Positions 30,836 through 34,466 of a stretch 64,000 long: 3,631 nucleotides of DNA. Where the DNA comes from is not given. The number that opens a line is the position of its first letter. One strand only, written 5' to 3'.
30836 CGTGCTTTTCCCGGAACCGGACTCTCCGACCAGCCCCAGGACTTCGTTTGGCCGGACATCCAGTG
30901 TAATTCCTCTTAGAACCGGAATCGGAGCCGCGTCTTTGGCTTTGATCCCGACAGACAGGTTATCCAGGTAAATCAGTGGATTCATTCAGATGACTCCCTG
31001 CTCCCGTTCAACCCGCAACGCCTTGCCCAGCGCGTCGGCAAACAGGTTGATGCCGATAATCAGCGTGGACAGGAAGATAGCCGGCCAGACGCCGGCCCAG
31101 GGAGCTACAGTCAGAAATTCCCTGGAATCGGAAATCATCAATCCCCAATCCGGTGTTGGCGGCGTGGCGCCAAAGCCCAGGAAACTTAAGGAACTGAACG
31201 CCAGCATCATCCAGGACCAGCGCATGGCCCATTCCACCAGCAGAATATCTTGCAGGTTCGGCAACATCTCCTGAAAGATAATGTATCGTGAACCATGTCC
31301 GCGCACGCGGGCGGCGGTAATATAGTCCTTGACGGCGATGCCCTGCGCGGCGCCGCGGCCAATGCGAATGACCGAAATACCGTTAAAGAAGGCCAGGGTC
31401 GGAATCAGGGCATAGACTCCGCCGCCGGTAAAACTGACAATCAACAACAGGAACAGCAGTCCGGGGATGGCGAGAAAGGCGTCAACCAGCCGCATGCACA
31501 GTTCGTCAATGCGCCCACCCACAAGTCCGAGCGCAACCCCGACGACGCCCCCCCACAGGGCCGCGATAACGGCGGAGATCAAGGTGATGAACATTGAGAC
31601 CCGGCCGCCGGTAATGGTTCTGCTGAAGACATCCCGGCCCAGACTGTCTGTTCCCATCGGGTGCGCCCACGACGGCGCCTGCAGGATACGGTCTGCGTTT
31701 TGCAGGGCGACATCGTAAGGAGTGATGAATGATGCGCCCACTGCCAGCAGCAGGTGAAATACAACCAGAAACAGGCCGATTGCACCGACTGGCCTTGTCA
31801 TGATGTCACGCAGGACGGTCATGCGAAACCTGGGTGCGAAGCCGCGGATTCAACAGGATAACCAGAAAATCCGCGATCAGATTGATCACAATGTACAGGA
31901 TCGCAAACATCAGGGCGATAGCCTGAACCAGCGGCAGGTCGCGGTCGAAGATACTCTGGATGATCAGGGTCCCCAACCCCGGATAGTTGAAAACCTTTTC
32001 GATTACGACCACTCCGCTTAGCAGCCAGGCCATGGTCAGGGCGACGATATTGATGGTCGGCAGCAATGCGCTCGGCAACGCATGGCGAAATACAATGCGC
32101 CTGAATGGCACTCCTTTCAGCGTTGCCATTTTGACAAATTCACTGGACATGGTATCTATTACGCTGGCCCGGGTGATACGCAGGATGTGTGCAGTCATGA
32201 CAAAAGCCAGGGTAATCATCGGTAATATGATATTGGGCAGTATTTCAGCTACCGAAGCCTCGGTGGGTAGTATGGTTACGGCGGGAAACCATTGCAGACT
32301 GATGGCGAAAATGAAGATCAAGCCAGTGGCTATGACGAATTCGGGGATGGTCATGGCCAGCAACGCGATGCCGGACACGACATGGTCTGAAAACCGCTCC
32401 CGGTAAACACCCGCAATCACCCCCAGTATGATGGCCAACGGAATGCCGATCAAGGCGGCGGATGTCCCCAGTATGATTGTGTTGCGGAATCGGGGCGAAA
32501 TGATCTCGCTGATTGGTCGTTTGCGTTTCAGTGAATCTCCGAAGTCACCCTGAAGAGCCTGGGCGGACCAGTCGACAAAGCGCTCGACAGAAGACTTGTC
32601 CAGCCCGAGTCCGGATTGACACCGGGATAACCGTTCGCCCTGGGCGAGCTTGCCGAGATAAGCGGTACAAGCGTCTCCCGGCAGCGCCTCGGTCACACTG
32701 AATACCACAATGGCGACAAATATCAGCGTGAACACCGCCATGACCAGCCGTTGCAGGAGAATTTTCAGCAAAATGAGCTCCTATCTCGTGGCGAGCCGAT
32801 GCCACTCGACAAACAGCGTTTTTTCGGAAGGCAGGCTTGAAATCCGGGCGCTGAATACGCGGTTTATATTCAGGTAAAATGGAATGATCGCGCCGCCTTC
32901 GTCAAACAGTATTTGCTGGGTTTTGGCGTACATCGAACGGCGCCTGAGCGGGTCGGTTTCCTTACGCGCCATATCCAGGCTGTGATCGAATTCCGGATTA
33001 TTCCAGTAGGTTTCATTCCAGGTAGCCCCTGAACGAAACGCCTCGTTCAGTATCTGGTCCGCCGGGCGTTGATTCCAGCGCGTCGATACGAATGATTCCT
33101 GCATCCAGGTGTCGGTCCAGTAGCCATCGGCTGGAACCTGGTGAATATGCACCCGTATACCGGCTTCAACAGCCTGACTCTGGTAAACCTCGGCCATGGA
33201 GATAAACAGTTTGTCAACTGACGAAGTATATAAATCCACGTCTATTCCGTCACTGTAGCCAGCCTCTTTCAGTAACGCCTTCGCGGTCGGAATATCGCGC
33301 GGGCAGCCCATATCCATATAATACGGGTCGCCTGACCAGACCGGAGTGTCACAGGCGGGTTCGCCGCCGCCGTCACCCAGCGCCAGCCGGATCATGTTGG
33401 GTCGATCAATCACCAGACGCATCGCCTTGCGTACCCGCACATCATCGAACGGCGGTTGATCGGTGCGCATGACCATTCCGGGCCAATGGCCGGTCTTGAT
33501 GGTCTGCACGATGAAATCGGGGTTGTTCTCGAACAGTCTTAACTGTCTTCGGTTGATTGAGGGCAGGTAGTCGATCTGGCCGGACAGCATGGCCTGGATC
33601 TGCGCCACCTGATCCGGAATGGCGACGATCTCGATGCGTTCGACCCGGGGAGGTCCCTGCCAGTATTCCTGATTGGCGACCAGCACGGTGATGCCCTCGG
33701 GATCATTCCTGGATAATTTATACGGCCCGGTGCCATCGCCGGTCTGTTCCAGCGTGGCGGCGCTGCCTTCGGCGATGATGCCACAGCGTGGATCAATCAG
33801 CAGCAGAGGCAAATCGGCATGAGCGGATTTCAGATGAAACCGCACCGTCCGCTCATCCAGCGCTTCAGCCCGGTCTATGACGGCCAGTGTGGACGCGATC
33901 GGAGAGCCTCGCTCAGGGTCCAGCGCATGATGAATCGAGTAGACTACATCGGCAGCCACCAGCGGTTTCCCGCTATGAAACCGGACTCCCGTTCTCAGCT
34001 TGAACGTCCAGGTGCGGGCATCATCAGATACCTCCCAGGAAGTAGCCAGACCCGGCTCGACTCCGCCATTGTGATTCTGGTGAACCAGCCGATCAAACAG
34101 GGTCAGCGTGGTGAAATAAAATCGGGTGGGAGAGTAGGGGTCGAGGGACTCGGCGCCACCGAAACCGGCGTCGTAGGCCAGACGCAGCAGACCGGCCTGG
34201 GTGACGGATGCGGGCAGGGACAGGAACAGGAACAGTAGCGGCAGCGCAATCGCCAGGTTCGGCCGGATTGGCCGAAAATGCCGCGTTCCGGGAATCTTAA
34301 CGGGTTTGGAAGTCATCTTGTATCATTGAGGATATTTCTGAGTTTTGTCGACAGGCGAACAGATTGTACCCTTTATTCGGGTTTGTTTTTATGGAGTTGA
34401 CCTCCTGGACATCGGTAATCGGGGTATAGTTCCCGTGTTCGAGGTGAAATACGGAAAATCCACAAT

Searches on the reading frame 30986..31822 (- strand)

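Call 8: search_protein_families(library=pfam, proteins=[window:30986-31822:-])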
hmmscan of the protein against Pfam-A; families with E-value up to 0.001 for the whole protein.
window:30986-31822:- (278 aa): 2 families
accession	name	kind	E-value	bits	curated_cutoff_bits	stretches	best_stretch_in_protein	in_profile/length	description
PF00528.27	BPD_transp_1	-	3.9e-20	72.8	26.4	1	91-269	1-178/184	Binding-protein-dependent transport system inner membrane component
PF12911.12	OppC_N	-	9.4e-05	22.7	23.9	1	4-50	7-53/53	N-terminal TM domain of oligopeptide transport permease C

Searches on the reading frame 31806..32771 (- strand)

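Call 8: search_protein_families(library=pfam, proteins=[window:31806-32771:-])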
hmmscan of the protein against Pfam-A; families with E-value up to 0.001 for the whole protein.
window:31806-32771:- (321 aa): 2 families
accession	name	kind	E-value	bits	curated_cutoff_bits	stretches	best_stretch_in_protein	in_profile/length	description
PF00528.27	BPD_transp_1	-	4.5e-38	131.3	26.4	1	113-312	1-183/184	Binding-protein-dependent transport system inner membrane component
PF19300.4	BPD_transp_1_N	-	1.5e-09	38.5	23.8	1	1-75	1-75/114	Binding-prot-dependent transport system membrane comp, N-term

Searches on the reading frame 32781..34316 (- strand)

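Call 8: search_protein_families(library=pfam, proteins=[window:32781-34316:-])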
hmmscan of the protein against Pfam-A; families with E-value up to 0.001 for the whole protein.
window:32781-34316:- (511 aa): 1 family
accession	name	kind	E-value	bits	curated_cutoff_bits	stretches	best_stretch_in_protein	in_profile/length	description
PF00496.27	SBP_bac_5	-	4.1e-79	266.8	32.4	1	86-420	2-352/368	Bacterial extracellular solute-binding proteins, family 5 Middle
